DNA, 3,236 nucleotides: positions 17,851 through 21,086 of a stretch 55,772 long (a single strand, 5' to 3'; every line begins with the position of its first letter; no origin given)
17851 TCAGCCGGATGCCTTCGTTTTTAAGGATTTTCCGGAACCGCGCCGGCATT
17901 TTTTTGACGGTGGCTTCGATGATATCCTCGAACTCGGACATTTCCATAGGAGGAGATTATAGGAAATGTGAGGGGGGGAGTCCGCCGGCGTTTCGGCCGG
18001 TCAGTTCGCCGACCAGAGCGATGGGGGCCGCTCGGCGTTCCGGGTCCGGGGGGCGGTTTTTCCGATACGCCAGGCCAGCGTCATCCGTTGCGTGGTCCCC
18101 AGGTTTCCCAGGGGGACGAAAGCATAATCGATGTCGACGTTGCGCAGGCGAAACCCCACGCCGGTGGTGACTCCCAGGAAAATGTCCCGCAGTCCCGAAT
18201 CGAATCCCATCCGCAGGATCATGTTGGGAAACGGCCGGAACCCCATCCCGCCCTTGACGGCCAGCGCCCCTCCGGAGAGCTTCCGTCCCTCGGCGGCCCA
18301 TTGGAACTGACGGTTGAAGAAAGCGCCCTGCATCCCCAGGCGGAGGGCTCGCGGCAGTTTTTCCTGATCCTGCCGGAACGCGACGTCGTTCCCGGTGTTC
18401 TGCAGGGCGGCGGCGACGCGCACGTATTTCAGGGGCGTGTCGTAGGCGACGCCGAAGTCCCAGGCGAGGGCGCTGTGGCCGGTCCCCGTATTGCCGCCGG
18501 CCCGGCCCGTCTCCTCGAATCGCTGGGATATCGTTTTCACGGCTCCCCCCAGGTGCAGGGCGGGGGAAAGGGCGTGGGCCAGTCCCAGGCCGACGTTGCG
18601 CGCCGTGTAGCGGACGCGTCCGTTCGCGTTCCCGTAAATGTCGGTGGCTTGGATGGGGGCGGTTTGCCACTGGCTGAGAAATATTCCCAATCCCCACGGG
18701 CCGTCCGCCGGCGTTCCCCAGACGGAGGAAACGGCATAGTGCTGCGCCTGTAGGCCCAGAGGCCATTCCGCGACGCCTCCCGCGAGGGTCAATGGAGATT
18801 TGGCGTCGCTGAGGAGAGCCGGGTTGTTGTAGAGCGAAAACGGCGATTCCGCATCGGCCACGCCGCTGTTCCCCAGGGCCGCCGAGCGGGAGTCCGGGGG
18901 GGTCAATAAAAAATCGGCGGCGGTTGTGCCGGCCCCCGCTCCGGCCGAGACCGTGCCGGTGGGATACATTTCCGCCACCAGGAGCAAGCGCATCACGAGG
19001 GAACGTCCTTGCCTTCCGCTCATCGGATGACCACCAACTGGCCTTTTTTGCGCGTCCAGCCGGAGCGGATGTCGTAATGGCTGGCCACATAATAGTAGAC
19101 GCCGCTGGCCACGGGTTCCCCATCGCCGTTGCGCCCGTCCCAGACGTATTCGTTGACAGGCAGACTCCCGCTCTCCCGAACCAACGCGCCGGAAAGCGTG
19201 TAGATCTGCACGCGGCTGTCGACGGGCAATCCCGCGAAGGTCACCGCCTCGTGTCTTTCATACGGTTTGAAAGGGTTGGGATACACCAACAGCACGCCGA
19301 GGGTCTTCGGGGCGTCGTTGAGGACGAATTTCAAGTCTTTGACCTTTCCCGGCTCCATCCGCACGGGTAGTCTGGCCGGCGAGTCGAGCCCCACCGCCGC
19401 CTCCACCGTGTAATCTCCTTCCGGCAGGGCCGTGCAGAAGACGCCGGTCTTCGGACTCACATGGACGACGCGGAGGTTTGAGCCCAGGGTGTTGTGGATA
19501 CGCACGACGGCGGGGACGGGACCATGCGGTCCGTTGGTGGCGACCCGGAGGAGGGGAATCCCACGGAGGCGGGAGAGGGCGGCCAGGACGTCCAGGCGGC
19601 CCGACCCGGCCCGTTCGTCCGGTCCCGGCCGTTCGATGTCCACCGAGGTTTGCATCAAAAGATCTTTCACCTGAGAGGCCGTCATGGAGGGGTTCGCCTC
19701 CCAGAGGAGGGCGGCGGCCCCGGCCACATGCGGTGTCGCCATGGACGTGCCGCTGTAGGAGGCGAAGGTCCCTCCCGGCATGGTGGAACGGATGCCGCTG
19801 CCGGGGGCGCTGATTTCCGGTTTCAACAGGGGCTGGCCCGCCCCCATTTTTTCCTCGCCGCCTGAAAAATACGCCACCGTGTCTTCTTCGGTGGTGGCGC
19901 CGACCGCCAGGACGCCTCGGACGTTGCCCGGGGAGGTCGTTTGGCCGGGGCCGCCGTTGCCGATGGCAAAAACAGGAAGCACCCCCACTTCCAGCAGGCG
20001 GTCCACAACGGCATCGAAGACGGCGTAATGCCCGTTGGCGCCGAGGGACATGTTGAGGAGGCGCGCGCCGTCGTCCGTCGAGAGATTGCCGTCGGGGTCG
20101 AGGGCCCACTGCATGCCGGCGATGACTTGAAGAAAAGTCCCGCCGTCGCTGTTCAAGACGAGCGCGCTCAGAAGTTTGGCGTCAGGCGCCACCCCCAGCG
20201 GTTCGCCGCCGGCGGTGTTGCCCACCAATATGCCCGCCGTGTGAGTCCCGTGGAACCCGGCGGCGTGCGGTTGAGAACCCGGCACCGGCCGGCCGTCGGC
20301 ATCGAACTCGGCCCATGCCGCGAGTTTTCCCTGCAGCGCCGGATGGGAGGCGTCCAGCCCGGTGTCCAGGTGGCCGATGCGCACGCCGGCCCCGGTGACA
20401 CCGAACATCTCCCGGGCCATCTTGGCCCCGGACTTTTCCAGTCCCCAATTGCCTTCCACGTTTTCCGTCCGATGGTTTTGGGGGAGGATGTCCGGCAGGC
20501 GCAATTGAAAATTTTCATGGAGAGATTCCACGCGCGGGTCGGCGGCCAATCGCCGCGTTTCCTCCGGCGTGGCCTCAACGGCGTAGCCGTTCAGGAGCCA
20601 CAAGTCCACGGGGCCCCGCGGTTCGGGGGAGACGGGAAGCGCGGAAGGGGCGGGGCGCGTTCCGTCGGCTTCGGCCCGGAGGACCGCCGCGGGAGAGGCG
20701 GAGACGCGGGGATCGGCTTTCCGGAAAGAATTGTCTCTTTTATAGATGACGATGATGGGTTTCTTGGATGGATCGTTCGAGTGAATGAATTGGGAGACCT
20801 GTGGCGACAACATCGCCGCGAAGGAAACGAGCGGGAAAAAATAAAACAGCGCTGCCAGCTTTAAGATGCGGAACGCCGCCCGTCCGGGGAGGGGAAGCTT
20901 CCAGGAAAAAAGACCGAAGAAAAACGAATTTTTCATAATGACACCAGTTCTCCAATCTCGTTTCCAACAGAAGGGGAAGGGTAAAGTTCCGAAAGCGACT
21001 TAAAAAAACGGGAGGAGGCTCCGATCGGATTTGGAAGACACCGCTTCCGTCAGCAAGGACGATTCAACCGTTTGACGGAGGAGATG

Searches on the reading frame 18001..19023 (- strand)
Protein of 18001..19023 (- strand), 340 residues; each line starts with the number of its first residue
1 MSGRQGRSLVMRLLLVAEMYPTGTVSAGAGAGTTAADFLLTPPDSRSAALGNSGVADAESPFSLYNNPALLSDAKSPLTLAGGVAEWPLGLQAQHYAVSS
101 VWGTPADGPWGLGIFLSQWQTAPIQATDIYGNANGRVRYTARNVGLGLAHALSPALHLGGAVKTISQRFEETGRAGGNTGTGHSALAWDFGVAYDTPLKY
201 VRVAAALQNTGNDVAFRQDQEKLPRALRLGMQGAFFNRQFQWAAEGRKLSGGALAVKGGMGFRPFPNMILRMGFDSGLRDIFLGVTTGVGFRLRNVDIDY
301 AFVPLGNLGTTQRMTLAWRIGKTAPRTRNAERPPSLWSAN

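Call 8: search_protein_families(library=pfam, proteins=[window:18001-19023:-], max_evalue=0.01)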
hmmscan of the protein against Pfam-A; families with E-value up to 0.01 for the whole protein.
window:18001-19023:- (340 aa): 1 family
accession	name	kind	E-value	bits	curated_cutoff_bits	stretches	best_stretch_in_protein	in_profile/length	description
PF19572.5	PorV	-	0.00087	19.3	27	1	33-70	10-47/243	Type IX secretion system protein PorV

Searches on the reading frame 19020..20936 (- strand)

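Call 8: search_protein_families(library=pfam, proteins=[window:19020-20936:-], max_evalue=0.01)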
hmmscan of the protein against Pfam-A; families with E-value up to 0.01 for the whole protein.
window:19020-20936:- (638 aa): 4 families
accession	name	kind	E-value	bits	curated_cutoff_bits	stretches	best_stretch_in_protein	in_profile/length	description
PF00082.27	Peptidase_S8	-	3e-56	191.3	21.8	1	182-446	1-288/288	Subtilase family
PF13860.13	FlgD_ig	-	6.2e-06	26.5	27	1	575-619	26-74/79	FlgD Ig-like domain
PF13585.12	CHU_C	-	0.0012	19.4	27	1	573-620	28-72/86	CHU_C Type IX secretion signal domain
PF05922.21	Inhibitor_I9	-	0.0064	17.6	21.2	0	115-147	49-81/82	Peptidase inhibitor I9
